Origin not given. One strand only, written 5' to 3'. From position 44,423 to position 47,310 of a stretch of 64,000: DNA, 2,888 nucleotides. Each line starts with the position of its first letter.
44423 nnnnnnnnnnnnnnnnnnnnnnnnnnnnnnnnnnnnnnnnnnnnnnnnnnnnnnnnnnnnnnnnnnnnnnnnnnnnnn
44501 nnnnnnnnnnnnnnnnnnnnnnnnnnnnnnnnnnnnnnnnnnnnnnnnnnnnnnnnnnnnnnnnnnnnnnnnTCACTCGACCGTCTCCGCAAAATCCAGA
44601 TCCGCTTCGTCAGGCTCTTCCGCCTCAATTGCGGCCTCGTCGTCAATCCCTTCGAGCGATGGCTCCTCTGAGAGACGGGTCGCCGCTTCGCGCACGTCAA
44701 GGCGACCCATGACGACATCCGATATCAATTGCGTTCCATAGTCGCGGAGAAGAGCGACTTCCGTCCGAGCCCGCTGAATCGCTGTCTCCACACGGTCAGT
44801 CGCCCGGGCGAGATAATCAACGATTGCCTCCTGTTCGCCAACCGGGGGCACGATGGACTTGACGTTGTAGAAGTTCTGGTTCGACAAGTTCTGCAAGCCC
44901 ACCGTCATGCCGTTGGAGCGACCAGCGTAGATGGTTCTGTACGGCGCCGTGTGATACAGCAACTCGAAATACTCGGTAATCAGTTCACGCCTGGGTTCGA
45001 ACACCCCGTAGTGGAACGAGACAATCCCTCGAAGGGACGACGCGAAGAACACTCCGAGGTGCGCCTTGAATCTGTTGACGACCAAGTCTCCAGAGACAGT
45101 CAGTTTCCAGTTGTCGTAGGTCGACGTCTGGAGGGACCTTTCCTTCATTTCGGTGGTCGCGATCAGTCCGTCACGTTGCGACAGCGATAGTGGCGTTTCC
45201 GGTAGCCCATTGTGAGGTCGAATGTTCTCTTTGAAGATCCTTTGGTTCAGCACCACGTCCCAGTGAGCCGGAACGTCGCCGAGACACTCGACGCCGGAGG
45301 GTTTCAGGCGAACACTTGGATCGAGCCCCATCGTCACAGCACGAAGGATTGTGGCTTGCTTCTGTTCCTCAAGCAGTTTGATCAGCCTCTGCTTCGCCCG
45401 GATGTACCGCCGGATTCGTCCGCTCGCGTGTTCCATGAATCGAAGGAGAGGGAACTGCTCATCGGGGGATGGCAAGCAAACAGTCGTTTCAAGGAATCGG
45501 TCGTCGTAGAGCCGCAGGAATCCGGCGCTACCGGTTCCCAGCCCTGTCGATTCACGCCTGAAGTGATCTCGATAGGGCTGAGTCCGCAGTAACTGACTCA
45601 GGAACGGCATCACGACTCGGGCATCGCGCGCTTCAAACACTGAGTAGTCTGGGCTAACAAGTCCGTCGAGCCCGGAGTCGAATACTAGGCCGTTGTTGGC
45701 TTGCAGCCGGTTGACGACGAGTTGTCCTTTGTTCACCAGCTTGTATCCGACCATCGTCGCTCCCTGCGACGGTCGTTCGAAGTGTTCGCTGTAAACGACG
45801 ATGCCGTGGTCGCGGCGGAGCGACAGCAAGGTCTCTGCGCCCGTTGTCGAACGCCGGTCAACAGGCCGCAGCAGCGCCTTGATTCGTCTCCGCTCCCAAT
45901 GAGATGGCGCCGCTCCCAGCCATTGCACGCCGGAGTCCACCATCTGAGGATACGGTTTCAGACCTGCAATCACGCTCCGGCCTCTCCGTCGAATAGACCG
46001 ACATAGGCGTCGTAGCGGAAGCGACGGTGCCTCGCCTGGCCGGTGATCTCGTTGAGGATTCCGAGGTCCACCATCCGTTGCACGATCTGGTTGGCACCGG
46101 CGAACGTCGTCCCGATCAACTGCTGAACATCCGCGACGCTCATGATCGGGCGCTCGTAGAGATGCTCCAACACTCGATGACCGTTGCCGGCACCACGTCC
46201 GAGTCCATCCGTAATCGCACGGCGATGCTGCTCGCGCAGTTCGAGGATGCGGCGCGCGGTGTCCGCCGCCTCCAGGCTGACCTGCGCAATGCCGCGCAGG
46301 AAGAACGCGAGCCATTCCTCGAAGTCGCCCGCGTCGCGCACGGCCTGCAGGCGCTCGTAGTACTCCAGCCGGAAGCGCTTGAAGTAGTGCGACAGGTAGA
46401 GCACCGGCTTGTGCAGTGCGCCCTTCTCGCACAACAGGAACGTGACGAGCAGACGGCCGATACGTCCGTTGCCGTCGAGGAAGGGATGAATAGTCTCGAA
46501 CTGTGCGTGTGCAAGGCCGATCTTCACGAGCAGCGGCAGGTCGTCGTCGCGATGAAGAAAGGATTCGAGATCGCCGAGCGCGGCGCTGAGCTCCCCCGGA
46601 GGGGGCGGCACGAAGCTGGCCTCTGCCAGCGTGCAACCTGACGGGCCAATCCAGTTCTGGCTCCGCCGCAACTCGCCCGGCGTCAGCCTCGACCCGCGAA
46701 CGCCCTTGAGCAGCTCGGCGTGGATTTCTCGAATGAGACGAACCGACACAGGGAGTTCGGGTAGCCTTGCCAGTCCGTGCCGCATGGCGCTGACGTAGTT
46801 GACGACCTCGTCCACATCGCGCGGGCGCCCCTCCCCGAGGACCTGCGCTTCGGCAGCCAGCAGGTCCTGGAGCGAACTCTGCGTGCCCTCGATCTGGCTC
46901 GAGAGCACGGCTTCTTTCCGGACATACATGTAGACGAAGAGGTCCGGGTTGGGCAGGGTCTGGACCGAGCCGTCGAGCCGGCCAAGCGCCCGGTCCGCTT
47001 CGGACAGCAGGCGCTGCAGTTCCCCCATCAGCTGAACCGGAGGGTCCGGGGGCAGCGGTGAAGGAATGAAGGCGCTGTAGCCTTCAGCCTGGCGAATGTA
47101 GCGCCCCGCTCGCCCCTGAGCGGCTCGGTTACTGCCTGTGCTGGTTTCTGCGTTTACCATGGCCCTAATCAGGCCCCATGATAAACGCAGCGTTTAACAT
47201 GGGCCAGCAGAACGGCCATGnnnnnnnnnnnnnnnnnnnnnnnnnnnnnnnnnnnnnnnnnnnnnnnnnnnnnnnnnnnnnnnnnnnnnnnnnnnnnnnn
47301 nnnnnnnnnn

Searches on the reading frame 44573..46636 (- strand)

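Call 50: search_protein_families(library=pfam, proteins=[window:44573-46636:-], max_evalue=0.001)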
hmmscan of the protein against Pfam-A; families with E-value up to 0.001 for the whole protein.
window:44573-46636:- (687 aa): 1 family
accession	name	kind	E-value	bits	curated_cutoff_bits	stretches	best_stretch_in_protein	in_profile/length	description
PF01420.25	Methylase_S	-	5.9e-06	27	22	1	515-617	59-159/168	Type I restriction modification DNA specificity domain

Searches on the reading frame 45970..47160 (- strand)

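Call 50: search_protein_families(library=pfam, proteins=[window:45970-47160:-], max_evalue=0.001)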
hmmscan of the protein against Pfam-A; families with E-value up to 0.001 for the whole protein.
window:45970-47160:- (396 aa): 2 families
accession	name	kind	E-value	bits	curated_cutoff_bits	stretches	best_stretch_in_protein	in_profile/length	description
PF13784.11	Fic_N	-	9.8e-30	102.9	26.7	1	50-130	2-81/82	Fic/DOC family N-terminal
PF02661.23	Fic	-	3.7e-20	73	24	1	138-243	2-93/93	Fic/DOC family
